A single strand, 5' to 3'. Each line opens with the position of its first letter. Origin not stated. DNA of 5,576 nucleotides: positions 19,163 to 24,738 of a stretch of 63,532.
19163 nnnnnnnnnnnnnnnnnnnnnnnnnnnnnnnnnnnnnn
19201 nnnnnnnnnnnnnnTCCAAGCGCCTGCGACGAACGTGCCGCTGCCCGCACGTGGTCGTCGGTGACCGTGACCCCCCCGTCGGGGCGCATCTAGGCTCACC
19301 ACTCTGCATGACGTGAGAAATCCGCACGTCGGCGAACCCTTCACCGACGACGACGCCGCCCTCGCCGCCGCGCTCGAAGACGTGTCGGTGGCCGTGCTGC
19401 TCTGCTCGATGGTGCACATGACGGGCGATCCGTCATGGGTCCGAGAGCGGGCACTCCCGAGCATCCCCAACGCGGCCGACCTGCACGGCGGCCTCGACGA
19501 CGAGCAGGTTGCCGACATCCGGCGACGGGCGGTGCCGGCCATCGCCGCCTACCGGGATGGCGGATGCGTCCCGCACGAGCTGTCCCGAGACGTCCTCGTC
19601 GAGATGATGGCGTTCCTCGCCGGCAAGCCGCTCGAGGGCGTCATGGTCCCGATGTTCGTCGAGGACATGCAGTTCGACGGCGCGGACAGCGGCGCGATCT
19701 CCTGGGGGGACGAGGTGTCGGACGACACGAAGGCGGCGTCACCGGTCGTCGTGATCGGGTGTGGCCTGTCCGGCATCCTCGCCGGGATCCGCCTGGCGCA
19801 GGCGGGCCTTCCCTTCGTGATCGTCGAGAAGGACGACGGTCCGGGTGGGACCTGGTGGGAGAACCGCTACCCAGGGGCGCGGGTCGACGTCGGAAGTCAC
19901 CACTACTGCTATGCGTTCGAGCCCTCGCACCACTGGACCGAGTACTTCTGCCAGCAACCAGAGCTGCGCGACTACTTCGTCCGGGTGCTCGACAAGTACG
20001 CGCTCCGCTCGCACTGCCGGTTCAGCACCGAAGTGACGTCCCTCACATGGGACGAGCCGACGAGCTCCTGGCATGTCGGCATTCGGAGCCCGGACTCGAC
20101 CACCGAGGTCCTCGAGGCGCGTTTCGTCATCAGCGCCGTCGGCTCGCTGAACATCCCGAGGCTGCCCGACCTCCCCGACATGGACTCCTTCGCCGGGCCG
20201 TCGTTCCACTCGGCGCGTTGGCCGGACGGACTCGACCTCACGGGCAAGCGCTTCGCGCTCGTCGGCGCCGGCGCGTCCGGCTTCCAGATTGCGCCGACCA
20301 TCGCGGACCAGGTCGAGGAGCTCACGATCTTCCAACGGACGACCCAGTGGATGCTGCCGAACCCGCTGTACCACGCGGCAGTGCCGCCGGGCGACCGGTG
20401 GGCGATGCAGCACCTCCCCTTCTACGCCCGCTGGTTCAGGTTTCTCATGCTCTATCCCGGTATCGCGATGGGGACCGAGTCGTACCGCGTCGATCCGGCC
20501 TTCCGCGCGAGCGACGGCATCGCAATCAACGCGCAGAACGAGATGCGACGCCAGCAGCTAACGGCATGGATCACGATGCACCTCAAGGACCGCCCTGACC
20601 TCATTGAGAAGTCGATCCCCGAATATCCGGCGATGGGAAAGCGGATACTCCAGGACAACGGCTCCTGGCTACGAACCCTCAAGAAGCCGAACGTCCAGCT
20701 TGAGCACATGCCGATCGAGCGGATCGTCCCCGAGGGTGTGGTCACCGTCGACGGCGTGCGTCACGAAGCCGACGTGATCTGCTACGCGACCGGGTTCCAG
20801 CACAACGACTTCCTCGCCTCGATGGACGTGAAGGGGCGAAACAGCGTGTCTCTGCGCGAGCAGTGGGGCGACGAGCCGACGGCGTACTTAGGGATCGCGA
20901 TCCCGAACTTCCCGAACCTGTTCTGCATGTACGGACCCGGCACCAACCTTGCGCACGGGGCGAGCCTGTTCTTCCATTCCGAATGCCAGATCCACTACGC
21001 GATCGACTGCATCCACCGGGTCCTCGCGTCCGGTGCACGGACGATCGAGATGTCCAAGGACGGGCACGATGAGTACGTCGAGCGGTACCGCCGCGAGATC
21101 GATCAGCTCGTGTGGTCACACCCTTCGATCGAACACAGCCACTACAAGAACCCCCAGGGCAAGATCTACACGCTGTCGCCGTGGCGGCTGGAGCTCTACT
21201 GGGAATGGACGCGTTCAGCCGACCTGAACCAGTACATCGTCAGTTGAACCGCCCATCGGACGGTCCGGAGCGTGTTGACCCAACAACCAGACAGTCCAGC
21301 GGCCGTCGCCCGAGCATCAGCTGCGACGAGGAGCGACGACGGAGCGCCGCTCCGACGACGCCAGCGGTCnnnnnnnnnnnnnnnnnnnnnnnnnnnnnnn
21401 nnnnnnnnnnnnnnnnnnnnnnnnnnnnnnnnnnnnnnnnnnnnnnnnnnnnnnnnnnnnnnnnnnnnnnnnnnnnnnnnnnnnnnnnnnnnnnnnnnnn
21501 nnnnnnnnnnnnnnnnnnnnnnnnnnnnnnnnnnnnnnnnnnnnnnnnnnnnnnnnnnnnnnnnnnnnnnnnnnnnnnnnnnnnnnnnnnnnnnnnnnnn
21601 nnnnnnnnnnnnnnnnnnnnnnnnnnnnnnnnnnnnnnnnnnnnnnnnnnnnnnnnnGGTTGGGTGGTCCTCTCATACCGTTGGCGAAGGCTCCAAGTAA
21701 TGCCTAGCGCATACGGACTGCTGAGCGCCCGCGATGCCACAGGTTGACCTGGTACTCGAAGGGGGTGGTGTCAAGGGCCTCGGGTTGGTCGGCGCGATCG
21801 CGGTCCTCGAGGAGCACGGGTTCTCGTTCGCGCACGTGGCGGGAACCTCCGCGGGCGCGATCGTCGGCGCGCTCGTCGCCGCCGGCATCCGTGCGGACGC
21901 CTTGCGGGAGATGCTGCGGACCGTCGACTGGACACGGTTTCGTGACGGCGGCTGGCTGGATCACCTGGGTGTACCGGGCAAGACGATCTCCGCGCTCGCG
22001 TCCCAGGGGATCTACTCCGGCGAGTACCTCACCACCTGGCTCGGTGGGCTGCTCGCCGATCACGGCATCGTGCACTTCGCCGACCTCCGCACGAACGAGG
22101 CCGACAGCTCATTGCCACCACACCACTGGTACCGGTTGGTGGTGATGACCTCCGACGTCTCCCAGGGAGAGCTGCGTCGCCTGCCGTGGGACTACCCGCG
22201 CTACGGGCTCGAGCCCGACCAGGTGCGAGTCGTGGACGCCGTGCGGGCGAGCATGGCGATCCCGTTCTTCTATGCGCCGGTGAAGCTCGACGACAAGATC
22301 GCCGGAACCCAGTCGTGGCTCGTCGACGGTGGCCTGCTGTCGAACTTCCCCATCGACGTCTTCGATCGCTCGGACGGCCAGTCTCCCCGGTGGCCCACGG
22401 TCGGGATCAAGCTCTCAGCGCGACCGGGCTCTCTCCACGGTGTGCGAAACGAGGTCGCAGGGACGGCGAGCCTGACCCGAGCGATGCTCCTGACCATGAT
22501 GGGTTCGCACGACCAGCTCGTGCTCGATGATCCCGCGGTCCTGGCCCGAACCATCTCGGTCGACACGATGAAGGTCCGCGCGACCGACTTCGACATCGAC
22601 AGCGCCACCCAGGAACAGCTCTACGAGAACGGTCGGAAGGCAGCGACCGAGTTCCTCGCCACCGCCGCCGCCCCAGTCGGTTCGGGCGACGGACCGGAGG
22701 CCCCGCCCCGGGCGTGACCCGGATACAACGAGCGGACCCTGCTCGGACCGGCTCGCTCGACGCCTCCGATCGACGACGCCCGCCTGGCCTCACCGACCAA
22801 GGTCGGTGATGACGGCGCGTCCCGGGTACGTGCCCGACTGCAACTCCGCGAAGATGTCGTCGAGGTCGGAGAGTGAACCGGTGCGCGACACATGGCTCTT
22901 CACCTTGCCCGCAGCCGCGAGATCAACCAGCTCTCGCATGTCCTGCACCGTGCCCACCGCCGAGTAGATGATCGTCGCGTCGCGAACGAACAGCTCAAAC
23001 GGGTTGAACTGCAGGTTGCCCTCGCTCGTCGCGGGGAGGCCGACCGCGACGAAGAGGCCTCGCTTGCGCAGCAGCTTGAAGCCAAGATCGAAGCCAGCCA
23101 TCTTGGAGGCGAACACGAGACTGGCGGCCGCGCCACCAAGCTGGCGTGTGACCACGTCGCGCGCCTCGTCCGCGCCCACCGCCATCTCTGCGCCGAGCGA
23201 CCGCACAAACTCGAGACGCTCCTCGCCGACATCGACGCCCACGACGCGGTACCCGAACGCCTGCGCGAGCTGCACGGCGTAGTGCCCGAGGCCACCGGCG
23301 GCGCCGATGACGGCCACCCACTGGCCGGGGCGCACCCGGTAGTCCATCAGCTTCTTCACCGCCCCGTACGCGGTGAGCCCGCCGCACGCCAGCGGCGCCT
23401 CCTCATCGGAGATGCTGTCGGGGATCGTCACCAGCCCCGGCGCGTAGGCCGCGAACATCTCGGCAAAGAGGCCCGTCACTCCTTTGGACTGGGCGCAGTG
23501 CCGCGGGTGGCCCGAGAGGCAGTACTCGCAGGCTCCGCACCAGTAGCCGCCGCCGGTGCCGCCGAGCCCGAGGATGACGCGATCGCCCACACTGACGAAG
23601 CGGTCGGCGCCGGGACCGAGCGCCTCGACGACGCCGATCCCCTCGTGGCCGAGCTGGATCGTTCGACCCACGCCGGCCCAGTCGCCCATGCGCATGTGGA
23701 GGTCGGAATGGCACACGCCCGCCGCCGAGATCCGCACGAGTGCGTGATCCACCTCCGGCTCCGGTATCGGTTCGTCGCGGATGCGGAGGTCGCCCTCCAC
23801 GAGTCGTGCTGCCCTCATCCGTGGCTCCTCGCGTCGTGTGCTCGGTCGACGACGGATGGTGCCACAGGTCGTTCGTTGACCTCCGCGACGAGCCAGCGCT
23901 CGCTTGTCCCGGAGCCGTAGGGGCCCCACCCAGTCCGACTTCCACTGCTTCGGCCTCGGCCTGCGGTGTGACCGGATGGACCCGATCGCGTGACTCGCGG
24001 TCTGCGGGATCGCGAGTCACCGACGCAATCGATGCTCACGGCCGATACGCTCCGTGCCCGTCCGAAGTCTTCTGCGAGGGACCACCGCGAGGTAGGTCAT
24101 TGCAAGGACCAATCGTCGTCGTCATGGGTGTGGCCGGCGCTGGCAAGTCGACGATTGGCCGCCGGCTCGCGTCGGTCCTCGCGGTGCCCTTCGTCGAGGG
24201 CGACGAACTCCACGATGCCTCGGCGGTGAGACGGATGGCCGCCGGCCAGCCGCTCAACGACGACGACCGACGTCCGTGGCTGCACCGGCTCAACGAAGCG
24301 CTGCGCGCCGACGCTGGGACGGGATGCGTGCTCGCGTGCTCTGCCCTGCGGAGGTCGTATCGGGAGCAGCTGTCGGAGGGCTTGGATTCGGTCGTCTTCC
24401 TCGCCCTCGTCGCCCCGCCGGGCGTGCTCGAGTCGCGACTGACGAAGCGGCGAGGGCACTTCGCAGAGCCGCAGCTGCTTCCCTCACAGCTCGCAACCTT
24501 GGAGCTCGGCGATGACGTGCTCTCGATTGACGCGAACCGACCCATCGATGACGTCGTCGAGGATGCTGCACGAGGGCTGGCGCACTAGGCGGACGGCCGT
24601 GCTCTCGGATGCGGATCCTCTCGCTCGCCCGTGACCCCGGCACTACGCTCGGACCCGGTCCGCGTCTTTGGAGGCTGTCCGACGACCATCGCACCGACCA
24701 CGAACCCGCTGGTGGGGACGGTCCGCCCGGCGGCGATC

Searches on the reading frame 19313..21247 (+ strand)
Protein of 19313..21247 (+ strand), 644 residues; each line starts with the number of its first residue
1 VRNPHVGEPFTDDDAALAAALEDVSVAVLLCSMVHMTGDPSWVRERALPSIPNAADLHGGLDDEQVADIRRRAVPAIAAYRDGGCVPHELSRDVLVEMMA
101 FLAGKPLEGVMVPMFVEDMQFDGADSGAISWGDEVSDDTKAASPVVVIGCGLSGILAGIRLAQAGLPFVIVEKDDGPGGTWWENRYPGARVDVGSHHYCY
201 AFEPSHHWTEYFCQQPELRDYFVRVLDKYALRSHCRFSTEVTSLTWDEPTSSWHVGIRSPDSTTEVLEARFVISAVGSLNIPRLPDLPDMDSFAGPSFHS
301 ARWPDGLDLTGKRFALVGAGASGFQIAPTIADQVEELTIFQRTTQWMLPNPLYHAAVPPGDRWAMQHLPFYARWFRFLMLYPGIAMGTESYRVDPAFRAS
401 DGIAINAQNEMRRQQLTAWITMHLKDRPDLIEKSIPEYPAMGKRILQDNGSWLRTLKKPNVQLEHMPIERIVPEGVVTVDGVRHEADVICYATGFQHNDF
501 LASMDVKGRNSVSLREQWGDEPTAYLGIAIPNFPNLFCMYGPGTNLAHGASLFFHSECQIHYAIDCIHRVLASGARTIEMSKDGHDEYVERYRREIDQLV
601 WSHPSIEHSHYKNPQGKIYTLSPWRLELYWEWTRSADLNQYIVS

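Call 70: search_protein_families(library=pfam, max_evalue=0.00001, proteins=[window:19313-21247:+])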
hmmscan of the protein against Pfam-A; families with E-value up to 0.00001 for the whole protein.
window:19313-21247:+ (644 aa): 6 families
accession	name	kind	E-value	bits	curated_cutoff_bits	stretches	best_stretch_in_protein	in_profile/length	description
PF00743.25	FMO-like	-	9.4e-12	44.6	22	1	145-348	4-220/532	Flavin-binding monooxygenase-like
PF13450.12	NAD_binding_8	-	1.3e-11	45.1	21.9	1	147-212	1-65/68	NAD(P)-binding Rossmann-like domain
PF13738.12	Pyr_redox_3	-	2.6e-11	43.8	30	1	146-356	1-209/305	Pyridine nucleotide-disulphide oxidoreductase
PF07992.20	Pyr_redox_2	-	7.4e-10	39.2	26.1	1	145-347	3-178/291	Pyridine nucleotide-disulphide oxidoreductase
PF01593.30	Amino_oxidase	-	4e-07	30.1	19.8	0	152-219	1-64/443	Flavin containing amine oxidoreductase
PF13434.12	Lys_Orn_oxgnase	-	1.3e-06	28.3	21.3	1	230-339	107-216/339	L-lysine 6-monooxygenase/L-ornithine 5-monooxygenase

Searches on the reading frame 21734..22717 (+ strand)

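Call 70: search_protein_families(library=pfam, max_evalue=0.00001, proteins=[window:21734-22717:+])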
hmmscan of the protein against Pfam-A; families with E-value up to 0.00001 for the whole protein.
window:21734-22717:+ (327 aa): 1 family
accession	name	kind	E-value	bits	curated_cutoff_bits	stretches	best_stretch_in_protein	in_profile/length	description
PF01734.28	Patatin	-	6.1e-34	118.3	27.7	1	6-210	1-190/191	Patatin-like phospholipase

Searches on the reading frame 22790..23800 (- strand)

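Call 70: search_protein_families(library=pfam, max_evalue=0.00001, proteins=[window:22790-23800:-])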
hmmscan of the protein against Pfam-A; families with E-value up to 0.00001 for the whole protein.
window:22790-23800:- (336 aa): 3 families
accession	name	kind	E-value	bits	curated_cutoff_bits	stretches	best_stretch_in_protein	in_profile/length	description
PF08240.17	ADH_N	-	3.8e-22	78.9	23.5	1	18-128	3-104/104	Alcohol dehydrogenase GroES-like domain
PF00107.32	ADH_zinc_N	-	1.4e-21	77.2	31.8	1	170-296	1-128/129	Zinc-binding dehydrogenase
PF13602.12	ADH_zinc_N_2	-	2.8e-08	35.2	27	1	202-331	1-134/134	Zinc-binding dehydrogenase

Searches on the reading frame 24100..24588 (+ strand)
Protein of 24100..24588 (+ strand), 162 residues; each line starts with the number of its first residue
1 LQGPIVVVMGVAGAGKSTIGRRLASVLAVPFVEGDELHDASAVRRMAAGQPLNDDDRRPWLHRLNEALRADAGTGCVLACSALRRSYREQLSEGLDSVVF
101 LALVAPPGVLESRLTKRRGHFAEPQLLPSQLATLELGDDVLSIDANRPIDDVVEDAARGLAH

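Call 70: search_protein_families(library=pfam, max_evalue=0.00001, proteins=[window:24100-24588:+])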
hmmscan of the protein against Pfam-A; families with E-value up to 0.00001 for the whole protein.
window:24100-24588:+ (162 aa): 2 families
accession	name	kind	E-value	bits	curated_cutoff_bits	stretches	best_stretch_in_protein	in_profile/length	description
PF13671.12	AAA_33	-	2.6e-09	38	27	1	6-123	2-124/143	AAA domain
PF01202.28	SKI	-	1e-07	32.6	22.1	1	13-117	2-105/159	Shikimate kinase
